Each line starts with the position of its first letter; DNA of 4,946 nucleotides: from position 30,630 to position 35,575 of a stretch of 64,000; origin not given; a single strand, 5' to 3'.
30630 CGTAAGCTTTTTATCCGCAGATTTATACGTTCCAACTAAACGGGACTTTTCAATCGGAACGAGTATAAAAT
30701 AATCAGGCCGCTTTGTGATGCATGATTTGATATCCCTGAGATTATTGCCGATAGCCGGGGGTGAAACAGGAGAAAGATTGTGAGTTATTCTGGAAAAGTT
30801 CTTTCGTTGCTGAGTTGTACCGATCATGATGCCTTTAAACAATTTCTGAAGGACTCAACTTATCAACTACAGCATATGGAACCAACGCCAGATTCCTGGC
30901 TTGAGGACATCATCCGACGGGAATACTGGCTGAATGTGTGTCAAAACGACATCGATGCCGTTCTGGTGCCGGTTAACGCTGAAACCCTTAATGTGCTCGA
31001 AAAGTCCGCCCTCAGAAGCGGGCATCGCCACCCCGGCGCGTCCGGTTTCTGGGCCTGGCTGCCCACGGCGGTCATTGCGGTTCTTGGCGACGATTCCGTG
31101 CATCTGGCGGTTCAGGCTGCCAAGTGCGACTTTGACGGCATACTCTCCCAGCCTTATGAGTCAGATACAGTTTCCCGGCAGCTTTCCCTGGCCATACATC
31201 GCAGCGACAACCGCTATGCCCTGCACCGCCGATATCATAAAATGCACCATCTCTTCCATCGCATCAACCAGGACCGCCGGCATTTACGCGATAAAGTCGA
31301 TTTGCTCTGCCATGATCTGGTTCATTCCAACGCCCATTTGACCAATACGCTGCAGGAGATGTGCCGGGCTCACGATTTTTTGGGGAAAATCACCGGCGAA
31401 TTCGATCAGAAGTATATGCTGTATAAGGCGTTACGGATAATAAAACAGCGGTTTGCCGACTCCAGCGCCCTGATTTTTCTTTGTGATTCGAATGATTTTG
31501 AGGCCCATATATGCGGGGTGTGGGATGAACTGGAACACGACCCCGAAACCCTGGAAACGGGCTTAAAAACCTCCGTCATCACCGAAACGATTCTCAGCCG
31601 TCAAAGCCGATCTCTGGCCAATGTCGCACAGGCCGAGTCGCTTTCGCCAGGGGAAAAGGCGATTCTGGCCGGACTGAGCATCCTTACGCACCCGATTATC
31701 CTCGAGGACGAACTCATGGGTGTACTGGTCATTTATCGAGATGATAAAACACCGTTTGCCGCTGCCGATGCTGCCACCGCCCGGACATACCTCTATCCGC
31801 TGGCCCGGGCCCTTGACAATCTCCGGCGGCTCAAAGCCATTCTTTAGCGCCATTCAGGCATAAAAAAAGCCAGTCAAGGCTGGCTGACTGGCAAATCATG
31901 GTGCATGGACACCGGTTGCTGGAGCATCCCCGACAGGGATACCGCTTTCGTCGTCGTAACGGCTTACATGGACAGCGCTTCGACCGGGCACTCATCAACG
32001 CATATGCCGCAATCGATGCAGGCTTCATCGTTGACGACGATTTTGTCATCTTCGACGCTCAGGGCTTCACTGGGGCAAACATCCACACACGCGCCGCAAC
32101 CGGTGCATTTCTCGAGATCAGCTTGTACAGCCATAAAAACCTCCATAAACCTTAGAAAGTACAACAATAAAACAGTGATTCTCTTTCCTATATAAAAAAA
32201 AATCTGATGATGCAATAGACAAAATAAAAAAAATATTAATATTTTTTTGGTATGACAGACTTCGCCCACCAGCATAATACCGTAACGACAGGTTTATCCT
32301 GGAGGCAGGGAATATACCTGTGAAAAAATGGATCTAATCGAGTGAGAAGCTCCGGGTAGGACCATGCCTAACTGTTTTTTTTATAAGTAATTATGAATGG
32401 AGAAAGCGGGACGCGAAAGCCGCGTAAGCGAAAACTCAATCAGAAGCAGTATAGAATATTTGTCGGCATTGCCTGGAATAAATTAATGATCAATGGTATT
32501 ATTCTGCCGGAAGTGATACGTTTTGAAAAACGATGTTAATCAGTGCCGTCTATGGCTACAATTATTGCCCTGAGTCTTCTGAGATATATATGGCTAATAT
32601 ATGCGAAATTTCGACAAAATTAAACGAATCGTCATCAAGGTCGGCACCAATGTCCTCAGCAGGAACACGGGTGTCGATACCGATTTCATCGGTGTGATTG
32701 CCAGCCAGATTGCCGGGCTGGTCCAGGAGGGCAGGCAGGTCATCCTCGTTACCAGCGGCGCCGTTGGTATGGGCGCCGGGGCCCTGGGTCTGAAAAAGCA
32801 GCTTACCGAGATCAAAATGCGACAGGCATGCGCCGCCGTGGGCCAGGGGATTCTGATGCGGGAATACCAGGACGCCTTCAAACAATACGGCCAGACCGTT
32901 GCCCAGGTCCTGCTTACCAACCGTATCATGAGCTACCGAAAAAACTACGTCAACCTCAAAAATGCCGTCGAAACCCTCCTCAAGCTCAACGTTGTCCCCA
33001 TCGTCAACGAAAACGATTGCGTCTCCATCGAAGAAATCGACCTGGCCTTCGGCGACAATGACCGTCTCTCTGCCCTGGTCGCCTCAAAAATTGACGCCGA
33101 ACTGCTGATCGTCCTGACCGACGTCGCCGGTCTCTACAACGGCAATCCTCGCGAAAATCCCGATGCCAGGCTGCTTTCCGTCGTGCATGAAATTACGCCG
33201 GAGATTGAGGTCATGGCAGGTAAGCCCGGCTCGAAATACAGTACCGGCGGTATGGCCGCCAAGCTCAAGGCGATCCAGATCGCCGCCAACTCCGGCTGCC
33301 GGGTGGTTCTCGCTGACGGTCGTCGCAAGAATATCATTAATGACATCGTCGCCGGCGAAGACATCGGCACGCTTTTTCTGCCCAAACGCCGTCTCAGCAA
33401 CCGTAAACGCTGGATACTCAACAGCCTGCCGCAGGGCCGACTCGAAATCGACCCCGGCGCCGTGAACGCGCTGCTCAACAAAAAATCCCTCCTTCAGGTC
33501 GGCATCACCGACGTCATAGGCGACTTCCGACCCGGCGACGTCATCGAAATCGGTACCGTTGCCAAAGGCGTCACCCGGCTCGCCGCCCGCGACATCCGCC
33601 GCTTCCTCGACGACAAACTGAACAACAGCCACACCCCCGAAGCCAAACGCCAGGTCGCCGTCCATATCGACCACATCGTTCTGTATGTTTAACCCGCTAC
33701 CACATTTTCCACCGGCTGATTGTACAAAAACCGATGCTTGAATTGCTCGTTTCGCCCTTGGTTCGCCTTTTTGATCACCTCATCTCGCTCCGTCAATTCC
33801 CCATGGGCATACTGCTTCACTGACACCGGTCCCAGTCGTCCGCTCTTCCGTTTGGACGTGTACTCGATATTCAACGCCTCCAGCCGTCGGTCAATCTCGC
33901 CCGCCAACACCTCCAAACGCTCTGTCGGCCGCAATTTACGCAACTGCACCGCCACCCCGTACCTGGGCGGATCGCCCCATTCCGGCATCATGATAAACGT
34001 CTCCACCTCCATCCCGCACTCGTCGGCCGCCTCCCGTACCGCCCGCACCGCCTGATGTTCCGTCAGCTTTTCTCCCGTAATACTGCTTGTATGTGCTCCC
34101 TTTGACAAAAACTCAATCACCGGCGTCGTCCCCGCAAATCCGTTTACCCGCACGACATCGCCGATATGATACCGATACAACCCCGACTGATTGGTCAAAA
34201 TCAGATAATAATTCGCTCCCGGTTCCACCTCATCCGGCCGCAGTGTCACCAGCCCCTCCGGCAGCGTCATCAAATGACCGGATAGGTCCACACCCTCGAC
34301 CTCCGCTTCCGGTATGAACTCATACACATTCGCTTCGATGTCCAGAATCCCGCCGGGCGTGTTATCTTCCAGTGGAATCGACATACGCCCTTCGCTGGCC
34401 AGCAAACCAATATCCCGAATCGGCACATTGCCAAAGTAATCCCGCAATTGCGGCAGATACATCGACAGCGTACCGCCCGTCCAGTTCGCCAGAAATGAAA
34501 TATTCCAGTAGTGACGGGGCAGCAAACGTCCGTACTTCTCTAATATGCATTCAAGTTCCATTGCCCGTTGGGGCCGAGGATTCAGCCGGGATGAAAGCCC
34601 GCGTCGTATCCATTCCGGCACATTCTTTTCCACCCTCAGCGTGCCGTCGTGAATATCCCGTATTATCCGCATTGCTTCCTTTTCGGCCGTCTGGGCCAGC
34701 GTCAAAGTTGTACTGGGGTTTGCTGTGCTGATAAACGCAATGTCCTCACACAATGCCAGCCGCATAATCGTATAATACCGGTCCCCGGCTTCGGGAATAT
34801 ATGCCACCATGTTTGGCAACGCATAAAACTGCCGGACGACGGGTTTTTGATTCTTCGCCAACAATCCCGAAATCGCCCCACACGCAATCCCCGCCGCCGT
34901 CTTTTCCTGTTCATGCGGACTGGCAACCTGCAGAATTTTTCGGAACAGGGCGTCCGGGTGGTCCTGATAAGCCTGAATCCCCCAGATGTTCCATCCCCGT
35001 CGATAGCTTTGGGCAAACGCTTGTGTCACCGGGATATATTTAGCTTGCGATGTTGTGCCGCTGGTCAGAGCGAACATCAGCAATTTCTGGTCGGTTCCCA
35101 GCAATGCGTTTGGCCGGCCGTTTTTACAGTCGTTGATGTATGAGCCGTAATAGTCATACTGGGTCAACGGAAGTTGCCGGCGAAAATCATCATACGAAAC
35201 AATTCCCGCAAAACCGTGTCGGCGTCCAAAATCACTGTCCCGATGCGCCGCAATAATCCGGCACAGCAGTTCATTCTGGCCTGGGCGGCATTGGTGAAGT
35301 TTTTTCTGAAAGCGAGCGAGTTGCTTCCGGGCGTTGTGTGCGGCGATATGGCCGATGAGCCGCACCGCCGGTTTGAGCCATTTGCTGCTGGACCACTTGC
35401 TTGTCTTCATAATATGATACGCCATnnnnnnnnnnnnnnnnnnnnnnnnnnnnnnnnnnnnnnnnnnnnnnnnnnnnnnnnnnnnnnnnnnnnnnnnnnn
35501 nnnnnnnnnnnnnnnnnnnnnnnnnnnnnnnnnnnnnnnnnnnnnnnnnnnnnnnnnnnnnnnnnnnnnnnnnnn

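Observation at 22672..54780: Family-1 repeats show a strong orientation bias relative to transcription (8 of 9 copies between co-directional genes)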

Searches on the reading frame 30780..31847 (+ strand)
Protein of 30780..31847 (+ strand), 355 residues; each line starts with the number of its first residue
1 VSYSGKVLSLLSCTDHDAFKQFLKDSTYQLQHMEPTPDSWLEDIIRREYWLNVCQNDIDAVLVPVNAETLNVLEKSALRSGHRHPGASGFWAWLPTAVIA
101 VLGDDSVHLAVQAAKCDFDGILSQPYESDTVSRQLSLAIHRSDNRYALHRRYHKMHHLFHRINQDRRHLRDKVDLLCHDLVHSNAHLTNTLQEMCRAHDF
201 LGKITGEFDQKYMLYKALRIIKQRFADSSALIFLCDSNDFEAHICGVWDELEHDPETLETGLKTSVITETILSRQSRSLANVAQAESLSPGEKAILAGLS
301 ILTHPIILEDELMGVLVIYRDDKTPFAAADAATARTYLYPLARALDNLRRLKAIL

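Call 13: search_protein_families(library=pfam, proteins=[window:30780-31847:+])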
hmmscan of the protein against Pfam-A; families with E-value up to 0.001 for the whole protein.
window:30780-31847:+ (355 aa): 3 families
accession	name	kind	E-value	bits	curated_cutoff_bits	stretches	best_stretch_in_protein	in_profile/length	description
PF01590.32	GAF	-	7e-05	23.8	22.4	1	214-337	6-125/133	GAF domain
PF13185.12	GAF_2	-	8.2e-05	23.3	28.6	1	252-346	42-136/136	GAF domain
PF13492.12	GAF_3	-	0.00016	22.6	27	1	213-338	5-120/129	GAF domain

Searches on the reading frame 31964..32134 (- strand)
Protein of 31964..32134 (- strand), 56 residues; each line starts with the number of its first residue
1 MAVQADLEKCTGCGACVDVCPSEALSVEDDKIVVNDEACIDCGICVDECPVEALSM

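Call 77: search_protein_families(library=pfam, max_evalue=10, proteins=[window:31964-32134:-])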
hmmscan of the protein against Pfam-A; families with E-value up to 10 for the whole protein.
window:31964-32134:- (56 aa): 17 families
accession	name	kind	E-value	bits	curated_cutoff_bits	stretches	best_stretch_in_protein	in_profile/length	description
PF00037.32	Fer4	-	1.9e-18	65.9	21.1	2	5-25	3-23/24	4Fe-4S binding domain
PF12797.12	Fer4_2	-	3.9e-14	52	24.5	2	4-22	4-22/22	4Fe-4S binding domain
PF12837.12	Fer4_6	-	4.5e-14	52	25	2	4-25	3-24/24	4Fe-4S binding domain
PF13237.11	Fer4_10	-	1.7e-13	50.7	25.5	1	3-50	2-53/53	4Fe-4S dicluster domain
PF12838.12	Fer4_7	-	6.8e-12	46.1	27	1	9-53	1-52/52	4Fe-4S dicluster domain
PF13187.11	Fer4_9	-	3.3e-11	43.5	27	1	9-53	1-51/52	4Fe-4S dicluster domain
PF12800.12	Fer4_4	-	4.3e-11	42.5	24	2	8-21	2-15/17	4Fe-4S binding domain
PF25160.1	LdpA_Fe-S-bd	-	1.1e-09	38.3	27.6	2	16-54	9-43/49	LdpA Fe-S cluster-binding domain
PF13484.11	Fer4_16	-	1.2e-09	39.3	30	2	9-28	1-20/66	4Fe-4S double cluster binding domain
PF14697.11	Fer4_21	-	2.1e-09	37.8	35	1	6-56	4-59/59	4Fe-4S dicluster domain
PF13183.11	Fer4_8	-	4.8e-09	37.1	27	2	7-22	51-66/68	4Fe-4S dicluster domain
PF12798.12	Fer4_3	-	2.2e-08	34.7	27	2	10-24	1-15/15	4Fe-4S binding domain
PF13534.11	Fer4_17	-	2.8e-07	31.4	22.2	2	9-23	1-15/61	4Fe-4S dicluster domain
PF17179.9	Fer4_22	-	2.1e-05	25.7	27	2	4-23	75-94/95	4Fe-4S dicluster domain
PF13459.11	Fer4_15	-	7.1e-05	23.9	22.4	2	4-22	2-20/66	4Fe-4S single cluster domain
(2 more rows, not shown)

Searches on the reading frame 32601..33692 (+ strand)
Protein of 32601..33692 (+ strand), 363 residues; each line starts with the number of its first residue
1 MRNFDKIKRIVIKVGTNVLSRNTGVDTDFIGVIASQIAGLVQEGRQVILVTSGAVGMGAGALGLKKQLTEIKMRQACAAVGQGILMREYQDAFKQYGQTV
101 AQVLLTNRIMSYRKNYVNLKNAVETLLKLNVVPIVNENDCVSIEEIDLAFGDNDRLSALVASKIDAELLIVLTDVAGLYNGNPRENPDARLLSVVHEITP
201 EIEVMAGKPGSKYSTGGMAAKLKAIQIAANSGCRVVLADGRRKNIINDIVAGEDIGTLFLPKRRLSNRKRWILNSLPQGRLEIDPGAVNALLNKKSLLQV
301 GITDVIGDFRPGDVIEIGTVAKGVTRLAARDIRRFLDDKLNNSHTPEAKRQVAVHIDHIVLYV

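Call 49: search_protein_families(library=pfam, proteins=[window:32601-33692:+])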
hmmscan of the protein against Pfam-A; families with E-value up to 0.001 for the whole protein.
window:32601-33692:+ (363 aa): 2 families
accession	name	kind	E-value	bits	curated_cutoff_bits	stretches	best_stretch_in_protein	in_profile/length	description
PF00696.33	AA_kinase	-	2.8e-44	152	24.9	1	8-238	1-233/234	Amino acid kinase family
PF01472.26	PUA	-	2.6e-10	40.5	24.8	1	279-335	1-62/74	PUA domain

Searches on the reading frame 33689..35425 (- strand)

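Call 50: search_protein_families(library=pfam, proteins=[window:33689-35425:-])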
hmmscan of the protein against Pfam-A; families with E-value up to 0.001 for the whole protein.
window:33689-35425:- (578 aa): 3 families
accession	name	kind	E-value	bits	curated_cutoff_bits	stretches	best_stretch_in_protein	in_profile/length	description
PF03321.19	GH3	-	2e-62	211.6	23.6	1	36-336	2-304/304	GH3 family N-terminal domain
PF23571.1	GH3_M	-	7.1e-18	64.9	23.6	1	364-441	6-74/75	GH3 family central domain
PF23572.1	GH3_C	-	3.6e-12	47.4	23.6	1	458-570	2-117/119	GH3 family C-terminal domain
